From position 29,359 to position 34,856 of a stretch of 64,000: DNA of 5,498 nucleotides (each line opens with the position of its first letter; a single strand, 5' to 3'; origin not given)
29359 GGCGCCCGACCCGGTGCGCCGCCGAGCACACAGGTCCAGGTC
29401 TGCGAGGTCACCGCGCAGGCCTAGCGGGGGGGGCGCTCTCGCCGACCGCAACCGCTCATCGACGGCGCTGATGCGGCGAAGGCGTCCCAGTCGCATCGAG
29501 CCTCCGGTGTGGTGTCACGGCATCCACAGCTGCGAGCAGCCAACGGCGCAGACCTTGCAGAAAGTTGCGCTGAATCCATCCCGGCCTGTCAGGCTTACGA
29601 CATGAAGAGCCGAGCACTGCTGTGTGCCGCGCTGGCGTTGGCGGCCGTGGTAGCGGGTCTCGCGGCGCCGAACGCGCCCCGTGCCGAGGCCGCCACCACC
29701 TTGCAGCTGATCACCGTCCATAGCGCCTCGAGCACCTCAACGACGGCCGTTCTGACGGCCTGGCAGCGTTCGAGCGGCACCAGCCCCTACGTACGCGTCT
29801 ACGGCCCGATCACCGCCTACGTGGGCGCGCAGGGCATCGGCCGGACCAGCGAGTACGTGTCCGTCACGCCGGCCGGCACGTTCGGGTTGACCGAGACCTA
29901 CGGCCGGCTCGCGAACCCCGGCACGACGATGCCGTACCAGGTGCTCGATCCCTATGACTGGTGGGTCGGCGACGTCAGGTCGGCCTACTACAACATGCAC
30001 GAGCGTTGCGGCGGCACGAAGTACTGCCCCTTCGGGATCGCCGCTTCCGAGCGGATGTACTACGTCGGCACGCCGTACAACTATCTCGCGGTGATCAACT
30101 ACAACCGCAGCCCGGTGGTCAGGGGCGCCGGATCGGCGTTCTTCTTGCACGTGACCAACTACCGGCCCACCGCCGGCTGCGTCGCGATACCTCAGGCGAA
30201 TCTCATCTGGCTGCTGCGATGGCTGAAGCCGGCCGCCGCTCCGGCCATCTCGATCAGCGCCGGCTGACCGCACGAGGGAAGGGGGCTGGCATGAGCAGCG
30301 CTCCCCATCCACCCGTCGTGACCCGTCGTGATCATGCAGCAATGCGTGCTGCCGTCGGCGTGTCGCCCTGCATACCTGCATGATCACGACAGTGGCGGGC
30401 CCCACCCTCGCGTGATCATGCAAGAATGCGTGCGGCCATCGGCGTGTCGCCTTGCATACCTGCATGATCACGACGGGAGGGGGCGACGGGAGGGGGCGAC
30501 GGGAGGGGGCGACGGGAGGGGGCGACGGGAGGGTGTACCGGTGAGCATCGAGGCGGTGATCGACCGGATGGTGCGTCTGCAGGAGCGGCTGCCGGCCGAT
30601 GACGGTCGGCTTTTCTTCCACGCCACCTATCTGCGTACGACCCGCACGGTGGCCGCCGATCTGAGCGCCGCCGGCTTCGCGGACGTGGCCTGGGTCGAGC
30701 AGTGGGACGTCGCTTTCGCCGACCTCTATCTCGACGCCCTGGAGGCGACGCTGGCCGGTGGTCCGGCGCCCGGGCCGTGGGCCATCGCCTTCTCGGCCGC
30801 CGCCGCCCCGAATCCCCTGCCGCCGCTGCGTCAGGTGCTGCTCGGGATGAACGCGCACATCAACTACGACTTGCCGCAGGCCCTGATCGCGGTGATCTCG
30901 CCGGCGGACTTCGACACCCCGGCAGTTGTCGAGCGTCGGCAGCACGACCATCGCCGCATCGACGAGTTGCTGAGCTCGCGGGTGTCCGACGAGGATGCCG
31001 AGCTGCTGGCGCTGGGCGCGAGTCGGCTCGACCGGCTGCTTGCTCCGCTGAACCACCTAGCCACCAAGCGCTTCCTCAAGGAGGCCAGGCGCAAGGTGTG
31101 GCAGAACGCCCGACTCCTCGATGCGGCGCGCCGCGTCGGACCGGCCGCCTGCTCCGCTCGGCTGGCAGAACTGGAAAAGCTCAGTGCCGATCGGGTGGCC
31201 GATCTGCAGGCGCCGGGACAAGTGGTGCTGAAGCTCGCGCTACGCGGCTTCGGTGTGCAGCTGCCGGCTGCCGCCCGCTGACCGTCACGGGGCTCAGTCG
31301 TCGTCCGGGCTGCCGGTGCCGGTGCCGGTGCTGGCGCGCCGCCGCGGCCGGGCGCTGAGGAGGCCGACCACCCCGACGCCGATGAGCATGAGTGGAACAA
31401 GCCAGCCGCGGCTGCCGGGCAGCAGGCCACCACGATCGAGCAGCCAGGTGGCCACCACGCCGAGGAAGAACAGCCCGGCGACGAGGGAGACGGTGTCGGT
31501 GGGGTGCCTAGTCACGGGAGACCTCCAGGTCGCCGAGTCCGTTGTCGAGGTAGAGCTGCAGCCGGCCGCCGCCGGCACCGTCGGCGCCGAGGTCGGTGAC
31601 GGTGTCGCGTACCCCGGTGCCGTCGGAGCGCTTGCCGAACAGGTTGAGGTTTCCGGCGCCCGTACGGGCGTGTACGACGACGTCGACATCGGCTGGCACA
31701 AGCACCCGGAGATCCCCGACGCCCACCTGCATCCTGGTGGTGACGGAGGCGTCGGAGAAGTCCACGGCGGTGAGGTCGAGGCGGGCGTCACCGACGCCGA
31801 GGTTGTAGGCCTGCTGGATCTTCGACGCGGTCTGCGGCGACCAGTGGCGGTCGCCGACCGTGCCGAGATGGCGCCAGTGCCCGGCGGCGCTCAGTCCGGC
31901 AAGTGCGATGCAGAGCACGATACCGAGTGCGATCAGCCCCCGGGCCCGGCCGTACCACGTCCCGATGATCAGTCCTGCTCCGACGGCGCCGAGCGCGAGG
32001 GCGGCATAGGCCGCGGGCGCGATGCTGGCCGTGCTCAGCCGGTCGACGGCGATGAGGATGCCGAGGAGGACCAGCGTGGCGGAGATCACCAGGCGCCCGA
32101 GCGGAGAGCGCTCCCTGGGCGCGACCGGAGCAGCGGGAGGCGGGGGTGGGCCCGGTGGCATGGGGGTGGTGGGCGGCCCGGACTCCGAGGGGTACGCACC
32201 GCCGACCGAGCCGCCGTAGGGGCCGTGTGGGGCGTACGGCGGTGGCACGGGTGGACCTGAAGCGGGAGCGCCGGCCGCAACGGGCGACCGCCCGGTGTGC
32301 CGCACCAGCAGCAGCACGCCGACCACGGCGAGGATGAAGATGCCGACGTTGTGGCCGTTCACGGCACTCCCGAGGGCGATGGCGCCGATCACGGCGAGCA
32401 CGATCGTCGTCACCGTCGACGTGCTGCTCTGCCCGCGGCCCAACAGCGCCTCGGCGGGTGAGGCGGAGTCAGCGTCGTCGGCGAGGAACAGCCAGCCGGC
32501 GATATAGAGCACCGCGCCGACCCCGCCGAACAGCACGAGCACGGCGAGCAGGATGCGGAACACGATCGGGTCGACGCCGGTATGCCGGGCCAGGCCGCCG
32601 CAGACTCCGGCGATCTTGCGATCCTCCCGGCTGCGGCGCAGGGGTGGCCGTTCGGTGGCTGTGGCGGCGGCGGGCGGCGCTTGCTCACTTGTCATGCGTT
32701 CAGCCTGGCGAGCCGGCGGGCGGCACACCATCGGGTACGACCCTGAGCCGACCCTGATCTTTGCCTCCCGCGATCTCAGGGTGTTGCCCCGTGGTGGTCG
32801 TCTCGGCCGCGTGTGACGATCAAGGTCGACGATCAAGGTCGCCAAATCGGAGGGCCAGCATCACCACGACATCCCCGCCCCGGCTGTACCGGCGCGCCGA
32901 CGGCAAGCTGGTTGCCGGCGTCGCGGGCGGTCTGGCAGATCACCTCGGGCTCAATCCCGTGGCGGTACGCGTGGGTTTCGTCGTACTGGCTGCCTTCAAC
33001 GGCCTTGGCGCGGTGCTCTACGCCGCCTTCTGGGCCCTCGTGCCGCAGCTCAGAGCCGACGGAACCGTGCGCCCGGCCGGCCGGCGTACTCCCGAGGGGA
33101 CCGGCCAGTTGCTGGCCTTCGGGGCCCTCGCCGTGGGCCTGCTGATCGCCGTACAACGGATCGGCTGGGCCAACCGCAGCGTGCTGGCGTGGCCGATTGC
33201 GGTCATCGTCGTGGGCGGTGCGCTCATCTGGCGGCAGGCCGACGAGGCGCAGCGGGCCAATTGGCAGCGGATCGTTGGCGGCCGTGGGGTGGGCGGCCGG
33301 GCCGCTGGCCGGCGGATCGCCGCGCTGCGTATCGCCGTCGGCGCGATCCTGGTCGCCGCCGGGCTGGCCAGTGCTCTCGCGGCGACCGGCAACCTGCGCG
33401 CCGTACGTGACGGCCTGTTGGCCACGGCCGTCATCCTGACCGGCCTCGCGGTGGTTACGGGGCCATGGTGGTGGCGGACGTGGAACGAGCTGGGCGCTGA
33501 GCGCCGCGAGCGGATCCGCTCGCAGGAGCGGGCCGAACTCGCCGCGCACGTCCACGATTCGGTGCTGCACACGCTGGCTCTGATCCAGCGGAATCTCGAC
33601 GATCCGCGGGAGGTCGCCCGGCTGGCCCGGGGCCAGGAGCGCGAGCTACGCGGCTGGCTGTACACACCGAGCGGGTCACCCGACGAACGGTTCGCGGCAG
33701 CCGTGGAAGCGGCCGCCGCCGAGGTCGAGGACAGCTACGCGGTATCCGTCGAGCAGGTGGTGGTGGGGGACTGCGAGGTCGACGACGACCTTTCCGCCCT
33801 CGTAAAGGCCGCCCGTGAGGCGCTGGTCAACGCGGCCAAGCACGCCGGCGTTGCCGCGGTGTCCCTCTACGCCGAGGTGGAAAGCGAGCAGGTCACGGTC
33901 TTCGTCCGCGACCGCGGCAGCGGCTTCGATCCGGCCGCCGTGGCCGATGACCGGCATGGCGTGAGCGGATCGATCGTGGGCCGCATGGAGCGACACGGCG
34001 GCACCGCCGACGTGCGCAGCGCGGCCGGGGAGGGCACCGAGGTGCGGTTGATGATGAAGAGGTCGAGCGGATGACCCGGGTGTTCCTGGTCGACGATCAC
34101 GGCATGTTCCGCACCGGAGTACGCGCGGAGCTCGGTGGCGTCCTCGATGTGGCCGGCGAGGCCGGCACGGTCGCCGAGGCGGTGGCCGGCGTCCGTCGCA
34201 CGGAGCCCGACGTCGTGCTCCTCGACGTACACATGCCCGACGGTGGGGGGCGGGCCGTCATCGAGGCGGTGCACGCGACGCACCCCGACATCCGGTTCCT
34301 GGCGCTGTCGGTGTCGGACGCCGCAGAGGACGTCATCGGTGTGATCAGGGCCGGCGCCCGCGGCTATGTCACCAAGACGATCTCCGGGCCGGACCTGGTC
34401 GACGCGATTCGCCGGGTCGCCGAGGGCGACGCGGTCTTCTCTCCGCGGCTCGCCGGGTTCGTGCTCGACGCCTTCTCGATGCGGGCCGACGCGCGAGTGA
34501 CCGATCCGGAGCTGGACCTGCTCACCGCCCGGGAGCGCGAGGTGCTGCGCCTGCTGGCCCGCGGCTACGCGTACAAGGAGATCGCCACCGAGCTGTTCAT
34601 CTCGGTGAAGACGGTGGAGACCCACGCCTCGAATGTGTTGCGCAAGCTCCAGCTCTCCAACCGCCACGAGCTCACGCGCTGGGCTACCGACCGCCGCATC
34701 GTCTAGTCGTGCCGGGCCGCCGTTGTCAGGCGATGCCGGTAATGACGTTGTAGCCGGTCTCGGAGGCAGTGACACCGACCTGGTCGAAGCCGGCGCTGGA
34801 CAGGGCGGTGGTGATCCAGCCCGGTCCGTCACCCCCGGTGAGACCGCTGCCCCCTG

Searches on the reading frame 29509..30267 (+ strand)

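Call 47: search_protein_families(library=pfam, proteins=[window:29509-30267:+], max_evalue=0.0001)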
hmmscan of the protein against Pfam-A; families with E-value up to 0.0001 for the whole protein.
window:29509-30267:+ (252 aa): 1 family
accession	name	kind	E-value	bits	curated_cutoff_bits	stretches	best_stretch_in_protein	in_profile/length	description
PF03734.19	YkuD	-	2.4e-07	31.9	23.4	1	115-242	36-141/146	L,D-transpeptidase catalytic domain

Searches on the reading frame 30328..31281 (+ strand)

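Call 47: search_protein_families(library=pfam, proteins=[window:30328-31281:+], max_evalue=0.0001)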
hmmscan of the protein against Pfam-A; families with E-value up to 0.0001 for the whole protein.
window:30328-31281:+ (317 aa): 1 family
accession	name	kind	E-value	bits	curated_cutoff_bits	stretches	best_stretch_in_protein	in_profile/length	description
PF19458.4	DUF5995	-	6.6e-54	183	27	1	74-289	1-218/225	Family of unknown function (DUF5995)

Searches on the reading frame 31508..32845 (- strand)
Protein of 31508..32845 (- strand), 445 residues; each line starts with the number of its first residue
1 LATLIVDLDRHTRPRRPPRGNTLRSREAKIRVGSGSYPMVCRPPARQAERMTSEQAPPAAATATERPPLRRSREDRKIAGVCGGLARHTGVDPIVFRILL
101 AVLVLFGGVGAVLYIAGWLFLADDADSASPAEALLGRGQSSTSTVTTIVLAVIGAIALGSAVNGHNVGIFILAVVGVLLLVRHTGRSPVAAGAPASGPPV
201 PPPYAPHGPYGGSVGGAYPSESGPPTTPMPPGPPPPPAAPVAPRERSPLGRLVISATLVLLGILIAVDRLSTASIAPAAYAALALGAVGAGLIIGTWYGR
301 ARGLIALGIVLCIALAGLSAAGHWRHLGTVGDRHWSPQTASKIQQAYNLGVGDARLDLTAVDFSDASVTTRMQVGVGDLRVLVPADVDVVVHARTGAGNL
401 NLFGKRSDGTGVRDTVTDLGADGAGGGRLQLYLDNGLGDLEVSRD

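Call 47: search_protein_families(library=pfam, proteins=[window:31508-32845:-], max_evalue=0.0001)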
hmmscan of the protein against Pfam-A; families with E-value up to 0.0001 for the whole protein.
window:31508-32845:- (445 aa): 2 families
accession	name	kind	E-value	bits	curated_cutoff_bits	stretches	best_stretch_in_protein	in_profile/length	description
PF04024.17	PspC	-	5.6e-21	74.5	25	1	68-121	2-55/58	PspC domain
PF09922.15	LiaF-like_C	-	3.1e-09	37.2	29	1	344-442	16-114/114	Cell wall-active antibiotics response LiaF, C-terminal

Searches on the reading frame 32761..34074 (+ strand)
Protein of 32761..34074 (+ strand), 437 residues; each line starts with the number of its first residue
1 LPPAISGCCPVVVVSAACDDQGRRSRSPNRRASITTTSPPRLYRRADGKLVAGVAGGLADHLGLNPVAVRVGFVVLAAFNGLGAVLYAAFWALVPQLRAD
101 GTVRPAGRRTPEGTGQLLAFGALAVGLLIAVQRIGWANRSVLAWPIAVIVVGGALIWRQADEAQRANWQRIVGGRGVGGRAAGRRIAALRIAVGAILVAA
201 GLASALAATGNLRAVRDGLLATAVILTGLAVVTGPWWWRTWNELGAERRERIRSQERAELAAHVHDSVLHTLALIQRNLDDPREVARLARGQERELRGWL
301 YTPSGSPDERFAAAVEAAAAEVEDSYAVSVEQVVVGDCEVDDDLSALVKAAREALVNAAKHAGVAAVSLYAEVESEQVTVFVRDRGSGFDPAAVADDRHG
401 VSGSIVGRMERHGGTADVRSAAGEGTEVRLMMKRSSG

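Call 47: search_protein_families(library=pfam, proteins=[window:32761-34074:+], max_evalue=0.0001)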
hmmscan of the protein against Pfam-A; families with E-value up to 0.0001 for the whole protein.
window:32761-34074:+ (437 aa): 3 families
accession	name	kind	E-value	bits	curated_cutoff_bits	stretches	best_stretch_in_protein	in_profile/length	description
PF04024.17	PspC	-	7.9e-19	67.7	25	1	41-96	2-57/58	PspC domain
PF02518.31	HATPase_c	-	3e-09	37.8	26.4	1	343-433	2-108/111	Histidine kinase-, DNA gyrase B-, and HSP90-like ATPase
PF13581.12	HATPase_c_2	-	1.2e-06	29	27.4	1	342-399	27-89/127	Histidine kinase-like ATPase domain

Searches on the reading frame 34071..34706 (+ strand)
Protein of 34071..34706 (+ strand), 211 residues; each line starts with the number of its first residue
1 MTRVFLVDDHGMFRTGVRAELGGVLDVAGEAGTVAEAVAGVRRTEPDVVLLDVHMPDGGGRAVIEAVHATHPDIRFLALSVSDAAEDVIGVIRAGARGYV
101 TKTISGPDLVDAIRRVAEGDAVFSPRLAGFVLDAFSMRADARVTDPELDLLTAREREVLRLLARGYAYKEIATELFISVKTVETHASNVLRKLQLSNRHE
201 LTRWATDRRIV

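Call 47: search_protein_families(library=pfam, proteins=[window:34071-34706:+], max_evalue=0.0001)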
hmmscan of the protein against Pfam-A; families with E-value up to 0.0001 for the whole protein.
window:34071-34706:+ (211 aa): 4 families
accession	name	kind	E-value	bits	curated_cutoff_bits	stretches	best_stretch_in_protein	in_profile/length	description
PF00196.25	GerE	-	1.7e-20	72.9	23.5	1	150-205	2-57/57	Bacterial regulatory proteins, luxR family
PF00072.30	Response_reg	-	3.8e-18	66.1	30.2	1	4-114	1-111/111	Response regulator receiver domain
PF08281.18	Sigma70_r4_2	-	5.3e-07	29.6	25.7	1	148-193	8-54/54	Sigma-70, region 4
PF04545.22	Sigma70_r4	-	6.9e-05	22.7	24.1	0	148-194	2-49/50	Sigma-70, region 4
